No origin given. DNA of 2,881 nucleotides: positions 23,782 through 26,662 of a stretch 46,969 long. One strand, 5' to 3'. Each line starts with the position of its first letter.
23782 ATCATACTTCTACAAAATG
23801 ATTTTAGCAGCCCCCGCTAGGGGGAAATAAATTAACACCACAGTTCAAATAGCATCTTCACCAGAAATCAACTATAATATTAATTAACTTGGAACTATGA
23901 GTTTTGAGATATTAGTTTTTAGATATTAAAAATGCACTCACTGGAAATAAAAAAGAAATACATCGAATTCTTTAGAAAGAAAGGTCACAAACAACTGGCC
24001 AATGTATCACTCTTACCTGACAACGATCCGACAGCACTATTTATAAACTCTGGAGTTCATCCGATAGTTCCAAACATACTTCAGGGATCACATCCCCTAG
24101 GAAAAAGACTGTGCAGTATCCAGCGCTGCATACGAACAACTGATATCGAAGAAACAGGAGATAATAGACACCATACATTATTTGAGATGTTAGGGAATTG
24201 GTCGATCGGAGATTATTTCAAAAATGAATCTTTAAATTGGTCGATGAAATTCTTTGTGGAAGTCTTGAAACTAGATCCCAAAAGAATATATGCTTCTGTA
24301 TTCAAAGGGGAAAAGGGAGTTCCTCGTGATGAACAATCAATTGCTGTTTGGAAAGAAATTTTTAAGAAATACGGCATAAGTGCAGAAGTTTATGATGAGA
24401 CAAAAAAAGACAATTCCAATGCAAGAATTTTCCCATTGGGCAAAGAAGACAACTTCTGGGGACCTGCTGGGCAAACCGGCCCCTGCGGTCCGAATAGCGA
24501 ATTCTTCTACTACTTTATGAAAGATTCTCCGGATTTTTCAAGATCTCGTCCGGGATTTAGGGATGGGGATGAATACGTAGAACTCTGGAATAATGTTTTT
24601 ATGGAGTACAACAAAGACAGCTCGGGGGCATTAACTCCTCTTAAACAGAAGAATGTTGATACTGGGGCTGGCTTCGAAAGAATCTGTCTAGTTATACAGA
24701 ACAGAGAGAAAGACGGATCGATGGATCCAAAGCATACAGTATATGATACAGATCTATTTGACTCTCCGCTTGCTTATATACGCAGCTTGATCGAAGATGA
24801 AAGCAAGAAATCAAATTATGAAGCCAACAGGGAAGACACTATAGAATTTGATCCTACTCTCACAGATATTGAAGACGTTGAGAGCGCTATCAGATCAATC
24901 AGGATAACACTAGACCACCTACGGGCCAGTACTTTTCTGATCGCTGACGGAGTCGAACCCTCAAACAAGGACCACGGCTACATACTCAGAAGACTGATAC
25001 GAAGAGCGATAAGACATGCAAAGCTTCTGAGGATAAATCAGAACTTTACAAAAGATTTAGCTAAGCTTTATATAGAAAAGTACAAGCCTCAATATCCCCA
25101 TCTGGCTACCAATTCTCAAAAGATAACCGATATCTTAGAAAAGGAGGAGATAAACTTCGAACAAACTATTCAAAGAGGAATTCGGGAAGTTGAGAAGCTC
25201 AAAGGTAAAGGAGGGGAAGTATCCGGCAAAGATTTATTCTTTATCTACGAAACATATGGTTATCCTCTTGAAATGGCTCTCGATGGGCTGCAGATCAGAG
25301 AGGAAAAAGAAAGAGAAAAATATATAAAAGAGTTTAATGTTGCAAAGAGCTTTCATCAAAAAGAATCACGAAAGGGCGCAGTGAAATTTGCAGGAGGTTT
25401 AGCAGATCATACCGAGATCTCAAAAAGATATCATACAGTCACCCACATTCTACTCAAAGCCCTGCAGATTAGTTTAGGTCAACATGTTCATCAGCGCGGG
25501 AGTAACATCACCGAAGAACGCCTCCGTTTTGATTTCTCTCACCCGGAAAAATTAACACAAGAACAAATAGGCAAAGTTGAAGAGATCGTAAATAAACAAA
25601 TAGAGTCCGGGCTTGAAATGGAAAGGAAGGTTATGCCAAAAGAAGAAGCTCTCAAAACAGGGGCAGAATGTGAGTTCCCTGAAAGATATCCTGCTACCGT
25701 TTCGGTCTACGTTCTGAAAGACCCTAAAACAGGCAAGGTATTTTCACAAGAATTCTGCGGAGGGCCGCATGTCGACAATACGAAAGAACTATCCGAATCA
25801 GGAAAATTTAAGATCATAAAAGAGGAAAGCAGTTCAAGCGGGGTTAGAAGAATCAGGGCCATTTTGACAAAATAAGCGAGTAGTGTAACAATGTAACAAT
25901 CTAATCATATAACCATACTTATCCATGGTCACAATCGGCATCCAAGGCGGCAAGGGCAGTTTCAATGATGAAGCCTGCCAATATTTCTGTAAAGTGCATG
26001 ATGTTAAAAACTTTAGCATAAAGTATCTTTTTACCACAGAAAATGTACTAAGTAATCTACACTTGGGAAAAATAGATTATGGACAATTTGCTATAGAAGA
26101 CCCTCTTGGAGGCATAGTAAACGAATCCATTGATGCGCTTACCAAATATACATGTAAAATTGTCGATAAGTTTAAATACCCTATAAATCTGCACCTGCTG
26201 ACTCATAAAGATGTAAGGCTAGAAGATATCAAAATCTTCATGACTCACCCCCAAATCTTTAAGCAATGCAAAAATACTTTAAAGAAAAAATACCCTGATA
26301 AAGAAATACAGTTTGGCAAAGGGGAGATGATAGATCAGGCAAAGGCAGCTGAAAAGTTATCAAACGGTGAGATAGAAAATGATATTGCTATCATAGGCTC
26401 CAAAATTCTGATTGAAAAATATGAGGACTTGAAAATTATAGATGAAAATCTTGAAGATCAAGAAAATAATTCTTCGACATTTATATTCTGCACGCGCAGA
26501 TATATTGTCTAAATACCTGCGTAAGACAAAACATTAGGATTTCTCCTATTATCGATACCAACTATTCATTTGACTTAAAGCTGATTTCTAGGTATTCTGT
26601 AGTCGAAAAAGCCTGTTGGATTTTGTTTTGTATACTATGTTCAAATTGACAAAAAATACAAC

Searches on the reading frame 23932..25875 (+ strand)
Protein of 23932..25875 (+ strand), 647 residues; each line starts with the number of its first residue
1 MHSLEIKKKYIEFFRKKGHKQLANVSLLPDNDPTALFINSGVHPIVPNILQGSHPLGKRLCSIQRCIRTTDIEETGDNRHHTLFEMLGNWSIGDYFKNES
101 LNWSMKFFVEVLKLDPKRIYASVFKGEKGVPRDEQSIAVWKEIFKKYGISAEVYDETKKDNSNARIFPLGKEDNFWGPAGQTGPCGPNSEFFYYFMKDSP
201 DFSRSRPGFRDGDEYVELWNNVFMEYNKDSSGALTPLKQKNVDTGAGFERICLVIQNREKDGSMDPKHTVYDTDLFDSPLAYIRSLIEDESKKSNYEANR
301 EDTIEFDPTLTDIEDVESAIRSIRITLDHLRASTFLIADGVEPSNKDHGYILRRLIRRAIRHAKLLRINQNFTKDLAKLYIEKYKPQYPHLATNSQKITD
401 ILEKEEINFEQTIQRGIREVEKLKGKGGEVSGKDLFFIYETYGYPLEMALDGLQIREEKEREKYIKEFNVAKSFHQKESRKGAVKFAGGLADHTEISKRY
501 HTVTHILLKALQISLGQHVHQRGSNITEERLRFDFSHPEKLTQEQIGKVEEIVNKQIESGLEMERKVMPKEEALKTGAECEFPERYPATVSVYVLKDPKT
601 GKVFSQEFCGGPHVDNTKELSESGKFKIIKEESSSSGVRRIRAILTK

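Call 29: search_protein_families(library=pfam, proteins=[window:23932-25875:+], max_evalue=0.0001)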
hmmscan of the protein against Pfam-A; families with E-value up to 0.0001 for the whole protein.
window:23932-25875:+ (647 aa): 2 families
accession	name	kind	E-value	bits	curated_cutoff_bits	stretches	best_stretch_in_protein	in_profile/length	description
PF01411.24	tRNA-synt_2c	-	2e-111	373.7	30.3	1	5-487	1-436/552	tRNA synthetases class II (A)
PF07973.19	tRNA_SAD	-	5.2e-12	46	24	1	591-641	2-43/44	Threonyl and Alanyl tRNA synthetase second additional domain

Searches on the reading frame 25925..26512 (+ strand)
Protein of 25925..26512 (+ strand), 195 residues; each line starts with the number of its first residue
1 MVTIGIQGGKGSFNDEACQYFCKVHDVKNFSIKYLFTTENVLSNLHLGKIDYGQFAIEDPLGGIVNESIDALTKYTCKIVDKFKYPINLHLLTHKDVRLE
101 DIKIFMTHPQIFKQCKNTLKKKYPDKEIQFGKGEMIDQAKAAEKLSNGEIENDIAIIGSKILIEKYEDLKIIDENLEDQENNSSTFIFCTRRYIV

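Call 29: search_protein_families(library=pfam, proteins=[window:25925-26512:+], max_evalue=0.0001)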
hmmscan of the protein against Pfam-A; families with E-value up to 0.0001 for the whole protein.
window:25925-26512:+ (195 aa): 1 family
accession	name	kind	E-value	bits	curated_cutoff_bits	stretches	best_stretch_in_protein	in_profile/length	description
PF00800.23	PDT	-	4.9e-34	118.1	25.2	1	4-191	1-178/181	Prephenate dehydratase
